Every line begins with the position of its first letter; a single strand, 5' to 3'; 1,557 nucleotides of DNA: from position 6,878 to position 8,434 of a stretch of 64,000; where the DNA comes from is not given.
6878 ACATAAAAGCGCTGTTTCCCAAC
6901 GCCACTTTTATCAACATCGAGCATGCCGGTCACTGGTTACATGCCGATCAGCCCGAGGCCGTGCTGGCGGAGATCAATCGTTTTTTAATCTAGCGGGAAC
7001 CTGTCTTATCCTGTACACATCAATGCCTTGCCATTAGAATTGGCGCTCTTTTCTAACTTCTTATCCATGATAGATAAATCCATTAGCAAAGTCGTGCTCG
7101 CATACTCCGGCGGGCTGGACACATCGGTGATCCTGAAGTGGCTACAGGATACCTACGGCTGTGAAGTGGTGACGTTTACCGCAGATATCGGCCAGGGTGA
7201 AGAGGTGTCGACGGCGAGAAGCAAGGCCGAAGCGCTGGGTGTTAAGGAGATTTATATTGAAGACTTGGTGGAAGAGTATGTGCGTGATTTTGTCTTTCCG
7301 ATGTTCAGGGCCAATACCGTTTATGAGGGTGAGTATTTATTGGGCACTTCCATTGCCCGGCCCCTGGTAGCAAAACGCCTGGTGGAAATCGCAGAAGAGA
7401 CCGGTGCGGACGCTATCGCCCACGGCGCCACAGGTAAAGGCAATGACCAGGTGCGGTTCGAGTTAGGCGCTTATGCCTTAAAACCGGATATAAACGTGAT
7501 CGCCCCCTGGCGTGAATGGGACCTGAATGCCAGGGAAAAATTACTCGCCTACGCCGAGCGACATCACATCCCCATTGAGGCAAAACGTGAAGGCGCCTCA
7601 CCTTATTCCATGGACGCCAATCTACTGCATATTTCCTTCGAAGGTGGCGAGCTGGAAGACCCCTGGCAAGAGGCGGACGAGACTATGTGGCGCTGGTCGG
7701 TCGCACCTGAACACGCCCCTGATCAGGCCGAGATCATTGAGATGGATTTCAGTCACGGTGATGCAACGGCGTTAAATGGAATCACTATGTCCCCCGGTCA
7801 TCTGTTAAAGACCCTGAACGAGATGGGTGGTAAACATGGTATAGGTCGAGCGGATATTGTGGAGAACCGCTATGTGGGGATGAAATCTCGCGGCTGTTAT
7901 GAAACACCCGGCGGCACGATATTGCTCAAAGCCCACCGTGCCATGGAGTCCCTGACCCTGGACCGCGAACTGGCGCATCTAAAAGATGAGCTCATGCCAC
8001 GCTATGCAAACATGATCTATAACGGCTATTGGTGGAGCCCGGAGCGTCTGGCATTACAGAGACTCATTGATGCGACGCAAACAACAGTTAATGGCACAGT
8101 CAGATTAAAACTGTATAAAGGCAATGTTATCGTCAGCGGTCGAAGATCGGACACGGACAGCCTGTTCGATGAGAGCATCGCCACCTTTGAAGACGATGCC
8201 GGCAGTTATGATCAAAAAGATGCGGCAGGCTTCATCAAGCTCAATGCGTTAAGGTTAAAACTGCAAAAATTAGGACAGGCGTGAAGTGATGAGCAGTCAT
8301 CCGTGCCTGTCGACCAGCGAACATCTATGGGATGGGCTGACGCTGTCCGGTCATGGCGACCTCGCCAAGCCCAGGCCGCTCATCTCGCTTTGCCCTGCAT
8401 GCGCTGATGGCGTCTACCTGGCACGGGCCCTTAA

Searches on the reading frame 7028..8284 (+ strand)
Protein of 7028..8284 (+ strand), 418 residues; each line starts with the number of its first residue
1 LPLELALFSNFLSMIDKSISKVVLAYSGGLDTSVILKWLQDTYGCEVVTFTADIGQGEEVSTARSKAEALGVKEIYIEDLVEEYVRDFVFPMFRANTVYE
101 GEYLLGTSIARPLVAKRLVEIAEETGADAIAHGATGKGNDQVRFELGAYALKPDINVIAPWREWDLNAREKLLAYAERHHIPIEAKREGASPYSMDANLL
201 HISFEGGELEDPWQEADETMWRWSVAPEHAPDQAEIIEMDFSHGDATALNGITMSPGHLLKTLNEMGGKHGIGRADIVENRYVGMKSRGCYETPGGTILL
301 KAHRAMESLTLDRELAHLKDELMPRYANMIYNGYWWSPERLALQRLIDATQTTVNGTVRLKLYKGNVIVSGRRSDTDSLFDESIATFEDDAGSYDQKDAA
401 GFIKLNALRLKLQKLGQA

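Call 38: search_protein_families(library=ncbifam, proteins=[window:7028-8284:+], max_evalue=0.00001)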
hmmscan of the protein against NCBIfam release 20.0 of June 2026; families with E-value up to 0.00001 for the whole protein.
window:7028-8284:+ (418 aa): 7 families
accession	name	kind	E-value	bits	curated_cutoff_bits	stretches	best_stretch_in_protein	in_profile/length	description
NF001770.0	PRK00509.1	equivalog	6.1e-188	624.8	334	1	18-414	3-395/401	argininosuccinate synthase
TIGR00032.1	argG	equivalog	3.1e-139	464.7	268.2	1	21-412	1-388/394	argininosuccinate synthase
NF010392.0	PRK13820.1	equivalog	1.4e-121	406.2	512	1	20-412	3-387/395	argininosuccinate synthase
NF003385.0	PRK04527.1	equivalog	2.3e-66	224.1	603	1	20-406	4-385/401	argininosuccinate synthase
NF038212.1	argG_rel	exception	5.4e-49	167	425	1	12-370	7-359/381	argininosuccinate synthase-related protein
NF003779.0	PRK05370.1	equivalog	3.6e-39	134.9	657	1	20-367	12-369/448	argininosuccinate synthase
TIGR00268.2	TIGR00268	equivalog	7e-07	28.8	150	1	17-182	11-163/259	ATP-dependent sacrificial sulfur transferase LarE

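Call 43: find_homologous_proteins(query=window:7028-8284:+, max_evalue=1e-50)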
Query window:7028-8284:+ (418 aa): 8000 proteins with E <= 1e-50 among 8000 candidates; the best 120 are listed.
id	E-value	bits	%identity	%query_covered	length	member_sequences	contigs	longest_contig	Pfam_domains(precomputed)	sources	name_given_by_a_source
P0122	1.8e-271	918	100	97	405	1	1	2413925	PF00764.26,PF20979.3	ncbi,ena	-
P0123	1.4e-232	790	84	96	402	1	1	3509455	PF00764.26,PF20979.3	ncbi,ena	-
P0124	2.8e-232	789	84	96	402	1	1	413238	PF00764.26,PF20979.3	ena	-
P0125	5.2e-232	788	84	96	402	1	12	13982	PF00764.26,PF20979.3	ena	-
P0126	2.6e-231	786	84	96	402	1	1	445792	PF00764.26,PF20979.3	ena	-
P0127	2.9e-231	786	85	96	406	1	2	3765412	PF00764.26,PF20979.3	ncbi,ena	-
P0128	8.2e-231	785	84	96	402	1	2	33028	PF00764.26,PF20979.3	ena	-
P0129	1.1e-230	784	84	96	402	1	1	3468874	PF00764.26,PF20979.3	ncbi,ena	-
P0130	1.2e-230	784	84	96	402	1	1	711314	PF00764.26,PF20979.3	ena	-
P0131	1.6e-230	784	84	96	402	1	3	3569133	PF00764.26,PF20979.3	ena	-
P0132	4.2e-230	782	84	96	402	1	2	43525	PF00764.26,PF20979.3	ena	-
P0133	4.2e-230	782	84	96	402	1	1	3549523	PF00764.26,PF20979.3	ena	-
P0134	4.7e-230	782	83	96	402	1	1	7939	PF00764.26,PF20979.3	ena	-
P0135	6.5e-230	782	84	96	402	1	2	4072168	PF00764.26,PF20979.3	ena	-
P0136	1.1e-229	781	84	96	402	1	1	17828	PF00764.26,PF20979.3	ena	-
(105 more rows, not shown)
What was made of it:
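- Closest known: Neisseria meningitidis autotransporters NalP and MspA. Different: The host is an uncultured gammaproteobacterium, with its nearest ArgG at 84-85% identity (call 43).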
